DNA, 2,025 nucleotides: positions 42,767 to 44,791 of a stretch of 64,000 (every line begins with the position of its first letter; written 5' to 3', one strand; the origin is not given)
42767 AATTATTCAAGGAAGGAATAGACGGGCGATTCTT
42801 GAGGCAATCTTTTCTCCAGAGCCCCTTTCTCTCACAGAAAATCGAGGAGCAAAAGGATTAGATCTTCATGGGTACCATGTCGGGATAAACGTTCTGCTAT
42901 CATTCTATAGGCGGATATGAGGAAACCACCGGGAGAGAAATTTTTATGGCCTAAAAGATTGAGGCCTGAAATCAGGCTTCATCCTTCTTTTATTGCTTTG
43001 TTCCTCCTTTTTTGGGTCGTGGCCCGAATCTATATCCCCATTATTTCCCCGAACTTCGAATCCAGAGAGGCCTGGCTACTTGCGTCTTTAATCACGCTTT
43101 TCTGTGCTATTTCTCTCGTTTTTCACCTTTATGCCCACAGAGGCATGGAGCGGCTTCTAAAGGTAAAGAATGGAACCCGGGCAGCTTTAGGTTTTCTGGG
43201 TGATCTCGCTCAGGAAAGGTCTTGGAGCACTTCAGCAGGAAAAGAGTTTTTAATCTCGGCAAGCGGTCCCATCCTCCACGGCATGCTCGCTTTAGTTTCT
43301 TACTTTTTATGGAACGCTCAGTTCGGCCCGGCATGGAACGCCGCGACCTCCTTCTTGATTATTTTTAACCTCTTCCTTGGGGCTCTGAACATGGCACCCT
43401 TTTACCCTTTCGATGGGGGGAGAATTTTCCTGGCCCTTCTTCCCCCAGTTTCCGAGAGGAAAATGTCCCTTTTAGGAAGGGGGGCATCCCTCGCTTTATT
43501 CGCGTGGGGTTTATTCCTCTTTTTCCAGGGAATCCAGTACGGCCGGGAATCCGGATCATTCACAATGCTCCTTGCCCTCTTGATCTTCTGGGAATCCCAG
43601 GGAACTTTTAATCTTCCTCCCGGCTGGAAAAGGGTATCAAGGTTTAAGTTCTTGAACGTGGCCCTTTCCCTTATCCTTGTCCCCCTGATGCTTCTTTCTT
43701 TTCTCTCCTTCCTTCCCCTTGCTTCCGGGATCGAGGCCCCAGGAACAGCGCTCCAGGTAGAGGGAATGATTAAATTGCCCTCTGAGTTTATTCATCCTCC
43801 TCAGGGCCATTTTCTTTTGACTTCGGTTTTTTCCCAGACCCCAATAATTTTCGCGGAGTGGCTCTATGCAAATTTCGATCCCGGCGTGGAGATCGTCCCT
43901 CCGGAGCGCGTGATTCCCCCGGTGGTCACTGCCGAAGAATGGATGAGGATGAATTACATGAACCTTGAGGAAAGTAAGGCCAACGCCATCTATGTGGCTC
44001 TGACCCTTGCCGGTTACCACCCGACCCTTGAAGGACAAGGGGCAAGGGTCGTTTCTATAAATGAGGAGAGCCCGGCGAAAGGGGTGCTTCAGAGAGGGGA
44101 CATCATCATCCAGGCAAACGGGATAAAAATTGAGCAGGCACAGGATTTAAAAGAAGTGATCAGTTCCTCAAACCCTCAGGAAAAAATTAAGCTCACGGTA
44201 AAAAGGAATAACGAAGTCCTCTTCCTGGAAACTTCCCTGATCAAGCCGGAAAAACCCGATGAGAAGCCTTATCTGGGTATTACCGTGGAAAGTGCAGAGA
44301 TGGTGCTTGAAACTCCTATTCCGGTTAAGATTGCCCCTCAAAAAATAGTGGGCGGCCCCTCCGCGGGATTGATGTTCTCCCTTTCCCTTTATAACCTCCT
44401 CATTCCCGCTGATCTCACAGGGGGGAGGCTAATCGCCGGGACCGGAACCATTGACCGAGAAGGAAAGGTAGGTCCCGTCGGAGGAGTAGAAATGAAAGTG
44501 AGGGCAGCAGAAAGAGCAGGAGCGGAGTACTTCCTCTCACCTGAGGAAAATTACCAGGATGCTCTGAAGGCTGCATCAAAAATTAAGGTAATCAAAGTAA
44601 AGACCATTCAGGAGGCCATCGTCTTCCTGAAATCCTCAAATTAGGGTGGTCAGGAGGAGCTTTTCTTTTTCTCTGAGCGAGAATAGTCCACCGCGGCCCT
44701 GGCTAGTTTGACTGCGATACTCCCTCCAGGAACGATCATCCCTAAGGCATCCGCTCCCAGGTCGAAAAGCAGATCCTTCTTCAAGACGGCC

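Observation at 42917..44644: Fusion of an M50/S2P-like membrane domain (degenerate HExxH) with PDZ and Lon-S16 protease domains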

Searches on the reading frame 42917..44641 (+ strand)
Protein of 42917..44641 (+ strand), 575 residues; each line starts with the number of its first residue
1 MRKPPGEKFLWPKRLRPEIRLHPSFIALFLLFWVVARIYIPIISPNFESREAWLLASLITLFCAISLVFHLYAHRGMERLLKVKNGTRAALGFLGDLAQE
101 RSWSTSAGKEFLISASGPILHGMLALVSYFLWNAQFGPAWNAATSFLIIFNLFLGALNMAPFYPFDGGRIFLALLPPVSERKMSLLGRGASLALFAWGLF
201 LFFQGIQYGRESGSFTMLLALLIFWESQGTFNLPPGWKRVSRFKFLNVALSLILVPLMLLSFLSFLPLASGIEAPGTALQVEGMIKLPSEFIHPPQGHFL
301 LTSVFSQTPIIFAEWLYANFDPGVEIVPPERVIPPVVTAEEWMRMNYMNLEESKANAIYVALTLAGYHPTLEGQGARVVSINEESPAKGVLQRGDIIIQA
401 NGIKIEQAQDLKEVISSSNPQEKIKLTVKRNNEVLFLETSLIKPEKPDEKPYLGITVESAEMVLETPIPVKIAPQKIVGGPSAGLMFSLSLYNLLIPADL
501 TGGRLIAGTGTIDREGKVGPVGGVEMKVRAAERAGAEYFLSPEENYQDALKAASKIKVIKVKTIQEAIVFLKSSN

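Call 3: search_protein_families(library=pfam, proteins=[window:42917-44641:+], max_evalue=10)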
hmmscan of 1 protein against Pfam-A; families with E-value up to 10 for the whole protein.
window:42917-44641:+ (575 aa): 9 families
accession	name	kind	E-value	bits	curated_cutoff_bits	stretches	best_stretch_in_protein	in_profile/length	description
PF13180.12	PDZ_2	-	2.8e-13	50.4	27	1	370-440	8-79/80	PDZ domain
PF17820.7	PDZ_6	-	6.8e-09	35.8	27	1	378-430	2-54/54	PDZ domain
PF05362.19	Lon_C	-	1.1e-08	35.3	21.1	1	480-566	109-197/205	Lon protease (S16) C-terminal proteolytic domain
PF02163.28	Peptidase_M50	-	5.2e-08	32.9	27.2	2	140-185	159-204/221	Peptidase family M50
PF00595.29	PDZ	-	8.2e-07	29.8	23.2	1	373-429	24-81/81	PDZ domain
PF19805.5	DUF6288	-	0.00062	19.5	26.3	1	377-430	4-63/402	Family of unknown function (DUF6288)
PF05493.18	ATP_synt_H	-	0.043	14.8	25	1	26-64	2-40/62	ATP synthase subunit H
PF14685.13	PDZ_Tricorn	-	0.085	13.3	25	1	388-432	36-80/88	Tricorn protease PDZ domain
PF04756.19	OST3_OST6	-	0.24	11.2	27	1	25-66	157-197/294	OST3 / OST6 family, transporter family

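Call 4: search_protein_families(library=ncbifam, proteins=[window:42917-44641:+], max_evalue=10)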
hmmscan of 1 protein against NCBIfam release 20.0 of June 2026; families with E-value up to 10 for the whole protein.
window:42917-44641:+ (575 aa): 23 families
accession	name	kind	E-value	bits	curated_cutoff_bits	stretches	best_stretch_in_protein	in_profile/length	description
NF041438.1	SepM_fam_S16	equivalog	6.4e-50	170.1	200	1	254-572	9-339/340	SepM family pheromone-processing serine protease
TIGR02902.1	spore_lonB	equivalog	9e-17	60.9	723.3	1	475-568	436-527/531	ATP-dependent protease LonB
TIGR02903.1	spore_lon_C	equivalog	6.7e-11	41.4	678.8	1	478-568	523-611/615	Lon family ATP-dependent protease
TIGR02037.1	degP_htrA_DO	subfamily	2.4e-10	40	416.2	1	373-443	258-329/434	Do family serine endopeptidase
TIGR00764.1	lon_rel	equivalog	3.8e-09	35.7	516.6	1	506-568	524-589/608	ATP-dependent protease LonB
TIGR02860.1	spore_IV_B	equivalog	6.2e-08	32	305.25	1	385-452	124-189/402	SpoIVB peptidase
TIGR00054.1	TIGR00054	equivalog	1.9e-07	30.3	147.55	1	377-450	205-274/421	RIP metalloprotease RseP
NF041521.1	HhoA_HhoB_HtrA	equivalog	3.2e-07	30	450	1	373-437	262-327/335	HhoA/HhoB/HtrA family serine endopeptidase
TIGR00763.1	lon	equivalog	7.8e-07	27.9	608.05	1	480-558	701-781/795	endopeptidase La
NF047968.1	SerProtHtrA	equivalog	5.5e-05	22.7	470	1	374-438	289-354/357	serine protease HtrA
NF008053.0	PRK10787.1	equivalog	7.5e-05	21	891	1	479-554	676-749/784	endopeptidase La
TIGR02038.1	protease_degS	equivalog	0.0001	21.6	422.95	1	374-438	278-343/351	outer membrane-stress sensor serine endopeptidase DegS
NF008046.0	PRK10779.1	equivalog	0.00015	21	477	1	349-447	201-293/450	sigma E protease regulator RseP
NF041199.1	trx7_PDZ_seleno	equivalog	0.0002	20.4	300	1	374-435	203-266/390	Trx7/PDZ domain-containing (seleno)protein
TIGR01713.1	typeII_sec_gspC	equivalog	0.00044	19.9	101.6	1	390-431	208-249/259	type II secretion system protein GspC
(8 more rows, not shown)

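Call 5: find_homologous_proteins(query=window:42917-44641:+, max_evalue=0.001)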
Query window:42917-44641:+ (575 aa): 155 proteins with E <= 0.001 among 8000 candidates; the best 120 are listed.
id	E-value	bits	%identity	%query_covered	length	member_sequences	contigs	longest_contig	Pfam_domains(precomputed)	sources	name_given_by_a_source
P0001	0.0e+0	1201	95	100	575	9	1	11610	PF17820.8,PF00595.30,PF13180.13,PF05362.20,PF02163.29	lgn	-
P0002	0.0e+0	1012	81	99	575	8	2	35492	PF17820.8,PF13180.13,PF05362.20,PF02163.29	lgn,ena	-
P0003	2.2e-285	966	77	100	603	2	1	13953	PF17820.8,PF00595.30,PF13180.13,PF05362.20,PF02163.29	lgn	-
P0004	1.3e-228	778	64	97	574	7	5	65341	PF17820.8,PF13180.13,PF05362.20,PF02163.29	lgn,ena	-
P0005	8.3e-208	709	75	76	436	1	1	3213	PF17820.8,PF13180.13,PF02163.29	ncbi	ncbi:MAG: PDZ domain-containing protein, partial [bacterium]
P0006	1.9e-194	665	54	96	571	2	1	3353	PF13180.13,PF05362.20,PF02163.29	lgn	-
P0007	2.2e-184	632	54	96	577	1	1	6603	PF13180.13,PF05362.20,PF02163.29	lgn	-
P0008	8.7e-129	449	42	97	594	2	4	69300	PF19805.6,PF17820.8,PF00595.30,PF13180.13,PF05362.20,PF02163.29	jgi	jgi:PDZ domain-containing protein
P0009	4.8e-127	443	44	94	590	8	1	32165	PF17820.8,PF00595.30,PF13180.13,PF05362.20,PF02163.29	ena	-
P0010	6.4e-127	442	43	94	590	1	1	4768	PF17820.8,PF00595.30,PF13180.13,PF05362.20,PF02163.29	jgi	jgi:PDZ domain-containing protein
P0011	1.5e-126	441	43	94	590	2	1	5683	PF17820.8,PF00595.30,PF13180.13,PF05362.20,PF02163.29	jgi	jgi:PDZ domain-containing protein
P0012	2.5e-125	437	42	94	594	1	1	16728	PF17820.8,PF00595.30,PF13180.13,PF05362.20,PF02163.29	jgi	jgi:PDZ domain-containing protein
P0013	5.2e-125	436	42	97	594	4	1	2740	PF17820.8,PF00595.30,PF13180.13,PF05362.20,PF02163.29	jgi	jgi:PDZ domain-containing protein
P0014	3.1e-124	434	43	94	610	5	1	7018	PF17820.8,PF00595.30,PF13180.13,PF05362.20,PF02163.29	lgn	-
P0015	1.9e-123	431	42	94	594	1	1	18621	PF17820.8,PF00595.30,PF13180.13,PF05362.20,PF02163.29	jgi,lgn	jgi:PDZ domain-containing protein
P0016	4.6e-123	430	41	97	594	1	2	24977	PF17820.8,PF00595.30,PF13180.13,PF05362.20,PF02163.29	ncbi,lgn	-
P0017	4.9e-123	430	41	94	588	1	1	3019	PF17820.8,PF00595.30,PF13180.13,PF05362.20,PF02163.29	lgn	-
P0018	2.4e-122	427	41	97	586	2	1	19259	PF17820.8,PF00595.30,PF13180.13,PF05362.20,PF02163.29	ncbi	ncbi:MAG: PDZ domain-containing protein [Anaerolineae bacterium]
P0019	6.2e-122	426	41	98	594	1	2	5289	PF17820.8,PF00595.30,PF13180.13,PF05362.20,PF02163.29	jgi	jgi:PDZ domain-containing protein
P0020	6.3e-122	426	42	95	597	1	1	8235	PF00595.30,PF13180.13,PF05362.20,PF02163.29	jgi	-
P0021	5.3e-121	423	40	95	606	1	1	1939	PF17820.8,PF00595.30,PF13180.13,PF05362.20,PF02163.29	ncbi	-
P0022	2.4e-120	421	42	94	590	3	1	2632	PF17820.8,PF00595.30,PF13180.13,PF05362.20,PF02163.29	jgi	jgi:PDZ domain-containing protein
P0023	2.9e-120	420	39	97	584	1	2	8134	PF17820.8,PF00595.30,PF13180.13,PF05362.20,PF02163.29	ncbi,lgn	-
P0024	4.9e-120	420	42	94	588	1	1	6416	PF13180.13,PF05362.20,PF02163.29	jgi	jgi:PDZ domain-containing protein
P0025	6.4e-120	419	52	54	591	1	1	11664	PF13180.13,PF05362.20,PF02163.29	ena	-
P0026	3.5e-119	417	43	95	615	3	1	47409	PF00595.30,PF13180.13,PF05362.20,PF02163.29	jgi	jgi:PDZ domain-containing protein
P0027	1.0e-118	415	41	94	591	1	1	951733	PF00595.30,PF13180.13,PF05362.20,PF02163.29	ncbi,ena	-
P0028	1.6e-118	415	42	94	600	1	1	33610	PF17820.8,PF13180.13,PF05362.20,PF02163.29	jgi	jgi:Lon-like protease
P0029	1.6e-118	415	38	97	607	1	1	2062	PF17820.8,PF00595.30,PF13180.13,PF05362.20,PF02163.29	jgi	jgi:Lon-like protease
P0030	2.1e-118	414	40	97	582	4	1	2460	PF17820.8,PF13180.13,PF05362.20,PF02163.29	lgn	-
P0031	3.9e-118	413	40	97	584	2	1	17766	PF17820.8,PF00595.30,PF13180.13,PF05362.20,PF02163.29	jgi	jgi:Lon-like protease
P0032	4.1e-118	413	40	97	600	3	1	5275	PF13180.13,PF05362.20,PF02163.29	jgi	jgi:PDZ domain-containing protein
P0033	6.3e-118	413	40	97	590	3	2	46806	PF17820.8,PF00595.30,PF13180.13,PF05362.20,PF02163.29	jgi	jgi:PDZ domain-containing protein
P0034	8.2e-118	412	41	95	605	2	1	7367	PF17820.8,PF00595.30,PF13180.13,PF05362.20,PF02163.29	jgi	jgi:PDZ domain-containing protein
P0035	1.4e-117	412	41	94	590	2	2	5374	PF17820.8,PF00595.30,PF13180.13,PF05362.20,PF02163.29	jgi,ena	-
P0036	2.0e-117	411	41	95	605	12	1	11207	PF17820.8,PF00595.30,PF13180.13,PF05362.20,PF02163.29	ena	-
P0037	4.3e-117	410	40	97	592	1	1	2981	PF13180.13,PF05362.20,PF02163.29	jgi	jgi:Lon-like protease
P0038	4.8e-117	410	40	94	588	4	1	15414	PF19805.6,PF17820.8,PF00595.30,PF13180.13,PF05362.20,PF02163.29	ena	-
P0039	8.9e-117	409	40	97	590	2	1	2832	PF17820.8,PF13180.13,PF05362.20,PF02163.29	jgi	jgi:Lon-like protease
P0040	9.2e-117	409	42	94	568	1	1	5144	PF17820.8,PF13180.13,PF05362.20,PF02163.29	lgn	-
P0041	1.0e-116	409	38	97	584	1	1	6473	PF17820.8,PF00595.30,PF13180.13,PF05362.20,PF02163.29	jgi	jgi:Lon-like protease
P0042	1.6e-116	408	41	97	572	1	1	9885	PF17820.8,PF00595.30,PF13180.13,PF05362.20,PF02163.29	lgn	-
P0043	3.1e-116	407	41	97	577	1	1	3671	PF17820.8,PF13180.13,PF05362.20,PF02163.29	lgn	-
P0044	3.3e-116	407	42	93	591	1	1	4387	PF13180.13,PF05362.20,PF02163.29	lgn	-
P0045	1.4e-115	405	41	95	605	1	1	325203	PF17820.8,PF00595.30,PF13180.13,PF05362.20,PF02163.29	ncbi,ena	-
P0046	1.5e-115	405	39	94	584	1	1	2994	PF17820.8,PF00595.30,PF13180.13,PF05362.20,PF02163.29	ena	-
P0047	2.9e-115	404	39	94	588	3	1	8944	PF17820.8,PF13180.13,PF05362.20,PF02163.29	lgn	-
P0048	4.6e-115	403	39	94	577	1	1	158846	PF17820.8,PF00595.30,PF13180.13,PF05362.20,PF02163.29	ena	-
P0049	7.4e-115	403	40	97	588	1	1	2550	PF00595.30,PF13180.13,PF05362.20,PF02163.29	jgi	jgi:PDZ domain-containing protein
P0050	8.4e-115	402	40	97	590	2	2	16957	PF00595.30,PF13180.13,PF05362.20,PF02163.29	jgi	jgi:PDZ domain-containing protein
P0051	1.0e-114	402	39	97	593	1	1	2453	PF13180.13,PF05362.20,PF02163.29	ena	-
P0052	4.8e-114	400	38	97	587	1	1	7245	PF17820.8,PF00595.30,PF13180.13,PF05362.20,PF02163.29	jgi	jgi:PDZ domain-containing protein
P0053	5.2e-114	400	39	94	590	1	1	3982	PF17820.8,PF13180.13,PF05362.20,PF02163.29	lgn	-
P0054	5.5e-114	400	41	97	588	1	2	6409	PF17820.8,PF00595.30,PF13180.13,PF05362.20,PF02163.29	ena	-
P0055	8.1e-114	399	40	94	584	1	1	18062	PF17820.8,PF00595.30,PF13180.13,PF05362.20,PF02163.29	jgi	jgi:Lon-like protease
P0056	3.0e-113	397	40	94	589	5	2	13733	PF17820.8,PF00595.30,PF13180.13,PF05362.20,PF02163.29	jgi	jgi:PDZ domain-containing protein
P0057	5.2e-113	397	40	97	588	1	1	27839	PF17820.8,PF00595.30,PF13180.13,PF05362.20,PF02163.29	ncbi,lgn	-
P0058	8.5e-113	396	39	94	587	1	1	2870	PF00595.30,PF13180.13,PF05362.20,PF02163.29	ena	-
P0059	9.9e-113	396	40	94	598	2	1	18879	PF17820.8,PF00595.30,PF13180.13,PF05362.20,PF02163.29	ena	-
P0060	1.4e-112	395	40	95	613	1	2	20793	PF17820.8,PF13180.13,PF05362.20,PF02163.29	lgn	-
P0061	1.7e-112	395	38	97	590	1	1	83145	PF17820.8,PF00595.30,PF13180.13,PF05362.20,PF02163.29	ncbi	-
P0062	2.0e-112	395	39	97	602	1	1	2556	PF17820.8,PF00595.30,PF13180.13,PF05362.20,PF02163.29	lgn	-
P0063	3.3e-112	394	38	94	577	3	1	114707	PF17820.8,PF00595.30,PF13180.13,PF05362.20,PF02163.29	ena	-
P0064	7.7e-112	393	39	95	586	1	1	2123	PF17820.8,PF13180.13,PF05362.20,PF02163.29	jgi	jgi:PDZ domain-containing protein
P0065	4.2e-111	390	38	97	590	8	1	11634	PF17820.8,PF13180.13,PF05362.20,PF02163.29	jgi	-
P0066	4.4e-111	390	39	97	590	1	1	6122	PF17820.8,PF00595.30,PF13180.13,PF05362.20,PF02163.29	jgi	jgi:PDZ domain-containing protein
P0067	9.0e-111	389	40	94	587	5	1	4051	PF17820.8,PF00595.30,PF13180.13,PF05362.20,PF02163.29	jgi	jgi:PDZ domain-containing protein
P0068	1.2e-110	389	38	95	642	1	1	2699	PF17820.8,PF13180.13,PF05362.20,PF02163.29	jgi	jgi:Lon-like protease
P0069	1.3e-110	389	44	78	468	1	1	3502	PF17820.8,PF13180.13,PF05362.20,PF02163.29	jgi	jgi:PDZ domain-containing protein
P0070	2.0e-110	388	40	94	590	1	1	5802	PF17820.8,PF13180.13,PF05362.20,PF02163.29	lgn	-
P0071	4.0e-110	387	40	97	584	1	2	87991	PF13180.13,PF05362.20,PF02163.29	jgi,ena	jgi:PDZ domain-containing protein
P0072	4.3e-110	387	39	97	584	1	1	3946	PF05362.20,PF02163.29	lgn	-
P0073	4.9e-110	387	38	95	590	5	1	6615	PF00595.30,PF13180.13,PF05362.20,PF02163.29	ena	-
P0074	5.1e-110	387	39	94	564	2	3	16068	PF17820.8,PF00595.30,PF13180.13,PF05362.20,PF02163.29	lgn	-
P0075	6.9e-110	386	40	92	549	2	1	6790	PF00595.30,PF13180.13,PF05362.20,PF02163.29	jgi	jgi:PDZ domain-containing protein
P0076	9.5e-110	386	40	97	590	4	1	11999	PF17820.8,PF00595.30,PF13180.13,PF05362.20,PF02163.29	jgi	jgi:PDZ domain-containing protein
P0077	1.3e-109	385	39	96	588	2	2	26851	PF00595.30,PF13180.13,PF05362.20,PF02163.29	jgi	jgi:PDZ domain-containing protein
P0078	1.5e-109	385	40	94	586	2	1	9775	PF17820.8,PF00595.30,PF13180.13,PF05362.20,PF02163.29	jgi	jgi:PDZ domain-containing protein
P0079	1.6e-109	385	39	97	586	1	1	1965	PF13180.13,PF05362.20,PF02163.29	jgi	-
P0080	2.6e-109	384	39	94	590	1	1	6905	PF13180.13,PF05362.20,PF02163.29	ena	-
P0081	2.8e-109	384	40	94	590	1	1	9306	PF00595.30,PF13180.13,PF05362.20,PF02163.29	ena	-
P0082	3.4e-109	384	38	94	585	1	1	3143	PF17820.8,PF00595.30,PF13180.13,PF05362.20,PF02163.29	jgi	jgi:Lon-like protease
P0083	7.4e-109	383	39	95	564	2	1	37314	PF17820.8,PF00595.30,PF13180.13,PF05362.20,PF02163.29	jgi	jgi:PDZ domain-containing protein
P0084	1.3e-108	382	39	94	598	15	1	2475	PF17820.8,PF00595.30,PF13180.13,PF05362.20,PF02163.29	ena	-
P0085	1.6e-108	382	45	78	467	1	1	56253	PF00595.30,PF13180.13,PF05362.20,PF02163.29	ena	-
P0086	3.1e-108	381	40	93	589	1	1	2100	PF00595.30,PF13180.13,PF05362.20,PF02163.29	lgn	-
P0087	5.8e-108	380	39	94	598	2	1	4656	PF00595.30,PF13180.13,PF05362.20,PF02163.29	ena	-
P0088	6.6e-108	380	39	97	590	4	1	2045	PF05362.20,PF02163.29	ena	-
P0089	9.3e-108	379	39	94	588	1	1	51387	PF00595.30,PF13180.13,PF05362.20,PF02163.29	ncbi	ncbi:MAG: S16 family serine protease [Anaerolineales bacterium]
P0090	1.8e-107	378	40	94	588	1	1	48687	PF13180.13,PF05362.20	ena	-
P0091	2.7e-107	378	39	94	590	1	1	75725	PF00595.30,PF13180.13,PF05362.20,PF02163.29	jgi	-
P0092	5.7e-107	377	38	98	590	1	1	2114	PF05362.20,PF02163.29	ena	-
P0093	5.9e-107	377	39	94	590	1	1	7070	PF00595.30,PF13180.13,PF05362.20,PF02163.29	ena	-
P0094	6.3e-107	376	38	94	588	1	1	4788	PF13180.13,PF05362.20,PF02163.29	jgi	jgi:Lon-like protease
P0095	7.2e-107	376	39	98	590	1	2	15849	PF00595.30,PF13180.13,PF05362.20,PF02163.29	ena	-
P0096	8.4e-107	376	38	95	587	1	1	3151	PF00595.30,PF13180.13,PF05362.20,PF02163.29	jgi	jgi:PDZ domain-containing protein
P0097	1.0e-106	376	38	97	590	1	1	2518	PF00595.30,PF05362.20,PF02163.29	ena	-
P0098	1.4e-106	375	39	93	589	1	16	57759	PF17820.8,PF00595.30,PF13180.13,PF05362.20,PF02163.29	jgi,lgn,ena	jgi:PDZ domain-containing protein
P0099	1.5e-106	375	39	93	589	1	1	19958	PF17820.8,PF00595.30,PF13180.13,PF05362.20,PF02163.29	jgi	-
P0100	1.8e-106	375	38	94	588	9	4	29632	PF00595.30,PF05362.20,PF02163.29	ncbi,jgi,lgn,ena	ncbi:MAG: S16 family serine protease [Anaerolineales bacterium]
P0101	2.0e-106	375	39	96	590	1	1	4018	PF00595.30,PF13180.13,PF05362.20,PF02163.29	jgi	-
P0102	2.9e-106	374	40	94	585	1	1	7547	PF13180.13,PF05362.20,PF02163.29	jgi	-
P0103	3.7e-105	371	38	94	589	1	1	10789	PF05362.20,PF02163.29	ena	-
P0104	1.1e-104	369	36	94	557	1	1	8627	PF17820.8,PF13180.13,PF05362.20,PF02163.29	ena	-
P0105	2.0e-104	368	38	95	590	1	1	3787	PF00595.30,PF13180.13,PF05362.20,PF02163.29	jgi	jgi:PDZ domain-containing protein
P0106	2.1e-104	368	40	94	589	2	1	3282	PF13180.13,PF05362.20,PF02163.29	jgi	jgi:Lon-like protease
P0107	9.1e-104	366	38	96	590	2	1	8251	PF00595.30,PF13180.13,PF05362.20,PF02163.29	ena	-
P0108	6.9e-103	363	38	94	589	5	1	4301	PF00595.30,PF13180.13,PF05362.20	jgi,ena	-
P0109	1.8e-102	362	42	78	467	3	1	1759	PF17820.8,PF00595.30,PF13180.13,PF05362.20,PF02163.29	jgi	jgi:PDZ domain-containing protein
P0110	3.0e-102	361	39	93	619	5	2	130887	PF17820.8,PF13180.13,PF05362.20,PF02163.29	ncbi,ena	-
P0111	8.5e-102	359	40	88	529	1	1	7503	PF17820.8,PF00595.30,PF13180.13,PF05362.20,PF02163.29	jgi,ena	-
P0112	1.9e-101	358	38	95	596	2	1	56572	PF13180.13,PF05362.20,PF02163.29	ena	-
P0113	2.0e-101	358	37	92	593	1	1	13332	PF13180.13,PF05362.20,PF02163.29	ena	-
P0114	3.7e-101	357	40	80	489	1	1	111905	PF17820.8,PF00595.30,PF13180.13,PF05362.20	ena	-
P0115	1.3e-100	356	40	93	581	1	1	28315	PF17820.8,PF00595.30,PF13180.13,PF05362.20,PF02163.29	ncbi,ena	-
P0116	5.4e-100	354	38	94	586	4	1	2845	PF17820.8,PF00595.30,PF13180.13,PF05362.20,PF02163.29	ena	-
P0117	7.0e-100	353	38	93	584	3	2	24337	PF17820.8,PF13180.13,PF05362.20,PF02163.29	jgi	jgi:PDZ domain-containing protein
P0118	8.6e-100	353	38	94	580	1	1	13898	PF13180.13,PF05362.20,PF02163.29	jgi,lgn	jgi:PDZ domain-containing protein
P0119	8.7e-100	353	40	78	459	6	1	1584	PF00595.30,PF13180.13,PF05362.20,PF02163.29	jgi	jgi:Lon-like protease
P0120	2.8e-99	351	40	83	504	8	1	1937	PF17820.8,PF00595.30,PF13180.13,PF05362.20,PF02163.29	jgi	jgi:PDZ domain-containing protein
